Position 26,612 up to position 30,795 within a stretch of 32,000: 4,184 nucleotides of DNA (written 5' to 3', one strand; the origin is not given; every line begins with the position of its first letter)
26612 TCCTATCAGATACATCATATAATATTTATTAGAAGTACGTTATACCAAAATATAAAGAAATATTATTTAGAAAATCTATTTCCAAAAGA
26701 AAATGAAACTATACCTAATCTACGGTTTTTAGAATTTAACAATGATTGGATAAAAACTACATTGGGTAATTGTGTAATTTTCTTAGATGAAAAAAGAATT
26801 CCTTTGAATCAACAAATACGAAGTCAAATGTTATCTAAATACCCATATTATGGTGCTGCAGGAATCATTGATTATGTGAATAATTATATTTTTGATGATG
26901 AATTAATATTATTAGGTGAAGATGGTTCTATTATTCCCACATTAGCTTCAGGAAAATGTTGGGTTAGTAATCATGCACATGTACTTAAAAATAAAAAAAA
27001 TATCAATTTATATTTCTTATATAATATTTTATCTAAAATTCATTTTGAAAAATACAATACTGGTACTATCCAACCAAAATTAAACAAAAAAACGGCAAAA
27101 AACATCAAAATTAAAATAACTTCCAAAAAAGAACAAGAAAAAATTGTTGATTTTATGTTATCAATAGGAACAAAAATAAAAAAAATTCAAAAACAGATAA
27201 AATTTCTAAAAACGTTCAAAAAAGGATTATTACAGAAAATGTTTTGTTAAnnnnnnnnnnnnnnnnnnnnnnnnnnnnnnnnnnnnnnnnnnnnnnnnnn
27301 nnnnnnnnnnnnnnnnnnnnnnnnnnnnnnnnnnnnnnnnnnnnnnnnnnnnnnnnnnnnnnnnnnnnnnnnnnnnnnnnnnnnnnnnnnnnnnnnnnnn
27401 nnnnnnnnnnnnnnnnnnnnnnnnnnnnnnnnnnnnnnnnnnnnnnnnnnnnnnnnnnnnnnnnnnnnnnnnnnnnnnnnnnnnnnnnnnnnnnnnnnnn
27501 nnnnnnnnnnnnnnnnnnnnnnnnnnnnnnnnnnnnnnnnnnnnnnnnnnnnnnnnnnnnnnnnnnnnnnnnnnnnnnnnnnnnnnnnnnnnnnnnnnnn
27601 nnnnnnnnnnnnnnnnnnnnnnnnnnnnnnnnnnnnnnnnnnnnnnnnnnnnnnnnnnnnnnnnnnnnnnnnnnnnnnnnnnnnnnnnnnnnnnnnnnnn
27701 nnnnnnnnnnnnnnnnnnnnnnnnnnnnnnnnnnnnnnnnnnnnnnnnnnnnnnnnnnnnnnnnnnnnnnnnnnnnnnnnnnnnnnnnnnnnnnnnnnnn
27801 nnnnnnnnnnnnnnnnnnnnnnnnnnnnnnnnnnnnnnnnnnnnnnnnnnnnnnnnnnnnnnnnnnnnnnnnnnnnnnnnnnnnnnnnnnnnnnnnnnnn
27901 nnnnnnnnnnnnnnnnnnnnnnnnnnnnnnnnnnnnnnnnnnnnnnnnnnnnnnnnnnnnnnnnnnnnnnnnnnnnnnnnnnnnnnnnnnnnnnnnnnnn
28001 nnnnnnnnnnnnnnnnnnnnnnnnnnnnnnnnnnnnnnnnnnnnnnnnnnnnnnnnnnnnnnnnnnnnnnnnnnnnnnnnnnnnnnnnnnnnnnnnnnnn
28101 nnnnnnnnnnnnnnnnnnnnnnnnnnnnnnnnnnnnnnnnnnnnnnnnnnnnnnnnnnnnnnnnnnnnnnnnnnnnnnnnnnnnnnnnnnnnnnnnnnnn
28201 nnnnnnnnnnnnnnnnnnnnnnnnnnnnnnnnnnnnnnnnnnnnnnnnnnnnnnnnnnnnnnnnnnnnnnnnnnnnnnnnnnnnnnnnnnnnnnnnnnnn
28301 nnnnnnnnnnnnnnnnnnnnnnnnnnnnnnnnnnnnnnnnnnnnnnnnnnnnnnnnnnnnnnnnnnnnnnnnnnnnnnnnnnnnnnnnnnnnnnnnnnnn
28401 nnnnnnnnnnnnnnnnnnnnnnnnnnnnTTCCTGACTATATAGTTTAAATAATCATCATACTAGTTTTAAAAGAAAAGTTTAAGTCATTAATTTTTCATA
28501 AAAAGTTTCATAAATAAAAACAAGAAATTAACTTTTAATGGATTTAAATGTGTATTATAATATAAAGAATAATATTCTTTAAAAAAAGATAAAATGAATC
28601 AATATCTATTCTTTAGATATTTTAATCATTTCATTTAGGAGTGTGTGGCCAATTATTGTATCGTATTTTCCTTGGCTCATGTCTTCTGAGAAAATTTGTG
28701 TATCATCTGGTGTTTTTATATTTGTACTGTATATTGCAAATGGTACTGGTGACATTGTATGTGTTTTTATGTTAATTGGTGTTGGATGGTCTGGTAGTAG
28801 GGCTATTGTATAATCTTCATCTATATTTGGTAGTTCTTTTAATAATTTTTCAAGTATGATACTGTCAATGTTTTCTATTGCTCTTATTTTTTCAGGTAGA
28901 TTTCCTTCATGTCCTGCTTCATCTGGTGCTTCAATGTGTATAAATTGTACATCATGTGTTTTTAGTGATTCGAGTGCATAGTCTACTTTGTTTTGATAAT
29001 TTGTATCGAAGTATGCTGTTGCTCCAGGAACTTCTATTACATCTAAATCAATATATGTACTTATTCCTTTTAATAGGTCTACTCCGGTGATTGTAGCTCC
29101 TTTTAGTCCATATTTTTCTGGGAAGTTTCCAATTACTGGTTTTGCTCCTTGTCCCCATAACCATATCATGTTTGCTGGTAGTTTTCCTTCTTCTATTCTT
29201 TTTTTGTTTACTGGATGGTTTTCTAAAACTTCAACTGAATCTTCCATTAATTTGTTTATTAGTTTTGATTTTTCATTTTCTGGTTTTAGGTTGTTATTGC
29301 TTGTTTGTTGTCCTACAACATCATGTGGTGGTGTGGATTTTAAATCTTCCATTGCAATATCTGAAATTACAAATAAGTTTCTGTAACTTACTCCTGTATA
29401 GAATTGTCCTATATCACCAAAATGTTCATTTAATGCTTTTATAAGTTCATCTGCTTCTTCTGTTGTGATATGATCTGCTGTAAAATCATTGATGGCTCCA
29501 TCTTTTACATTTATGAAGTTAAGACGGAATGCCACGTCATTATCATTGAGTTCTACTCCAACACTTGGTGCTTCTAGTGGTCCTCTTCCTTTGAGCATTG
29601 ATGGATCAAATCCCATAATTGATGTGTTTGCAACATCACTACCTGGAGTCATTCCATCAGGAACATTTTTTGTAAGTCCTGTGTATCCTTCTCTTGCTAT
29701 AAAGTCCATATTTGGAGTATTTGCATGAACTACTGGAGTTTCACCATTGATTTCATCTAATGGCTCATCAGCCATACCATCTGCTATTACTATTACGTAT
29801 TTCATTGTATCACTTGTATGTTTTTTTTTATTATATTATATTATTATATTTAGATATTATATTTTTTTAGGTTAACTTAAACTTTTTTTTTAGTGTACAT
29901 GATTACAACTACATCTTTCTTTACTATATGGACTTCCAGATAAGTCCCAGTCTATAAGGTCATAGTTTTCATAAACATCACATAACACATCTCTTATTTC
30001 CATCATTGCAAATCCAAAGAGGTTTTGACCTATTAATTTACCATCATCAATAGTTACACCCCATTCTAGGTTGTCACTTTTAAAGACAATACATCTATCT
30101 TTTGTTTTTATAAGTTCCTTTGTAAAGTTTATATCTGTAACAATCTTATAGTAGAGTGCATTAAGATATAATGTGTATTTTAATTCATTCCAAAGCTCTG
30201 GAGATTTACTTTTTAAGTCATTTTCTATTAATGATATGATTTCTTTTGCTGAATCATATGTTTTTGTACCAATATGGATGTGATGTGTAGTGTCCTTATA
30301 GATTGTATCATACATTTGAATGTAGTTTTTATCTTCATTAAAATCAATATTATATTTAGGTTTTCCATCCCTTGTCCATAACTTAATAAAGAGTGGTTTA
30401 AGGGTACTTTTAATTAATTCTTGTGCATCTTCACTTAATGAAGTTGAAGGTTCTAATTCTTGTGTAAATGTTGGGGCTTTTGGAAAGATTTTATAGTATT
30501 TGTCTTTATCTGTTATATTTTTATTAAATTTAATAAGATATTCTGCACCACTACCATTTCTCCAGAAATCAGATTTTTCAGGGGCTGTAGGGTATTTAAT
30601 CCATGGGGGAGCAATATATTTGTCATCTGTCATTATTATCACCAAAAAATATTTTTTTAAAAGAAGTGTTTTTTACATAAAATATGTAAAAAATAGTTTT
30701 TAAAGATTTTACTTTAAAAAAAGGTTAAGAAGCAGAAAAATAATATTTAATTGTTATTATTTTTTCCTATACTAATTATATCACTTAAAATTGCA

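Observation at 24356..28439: Recombinase-driven hsdS inversion shufflon in an archaeal Type I R-M locus (three predicted specificities)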

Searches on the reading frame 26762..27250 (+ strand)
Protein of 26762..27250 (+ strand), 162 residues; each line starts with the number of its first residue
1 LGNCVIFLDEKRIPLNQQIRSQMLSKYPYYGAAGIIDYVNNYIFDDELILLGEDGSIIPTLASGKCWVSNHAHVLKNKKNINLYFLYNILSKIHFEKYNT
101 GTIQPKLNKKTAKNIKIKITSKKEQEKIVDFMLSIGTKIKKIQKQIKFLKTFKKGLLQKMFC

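Call 3: search_protein_families(library=pfam, proteins=[window:26762-27250:+], max_evalue=0.01)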
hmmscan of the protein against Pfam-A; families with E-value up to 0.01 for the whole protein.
window:26762-27250:+ (162 aa): 1 family
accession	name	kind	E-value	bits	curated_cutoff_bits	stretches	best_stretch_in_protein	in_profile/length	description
PF01420.25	Methylase_S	-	1.9e-17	64.4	22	1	25-144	30-161/168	Type I restriction modification DNA specificity domain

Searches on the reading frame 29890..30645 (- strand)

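Call 66: search_protein_families(library=pfam, proteins=[window:29890-30645:-], max_evalue=0.001)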
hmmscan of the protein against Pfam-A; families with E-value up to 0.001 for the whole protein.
window:29890-30645:- (251 aa): 1 family
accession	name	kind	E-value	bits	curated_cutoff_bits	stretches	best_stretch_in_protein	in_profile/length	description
PF08719.17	NADAR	-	1e-09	39.3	35.1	1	98-221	33-162/163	NADAR domain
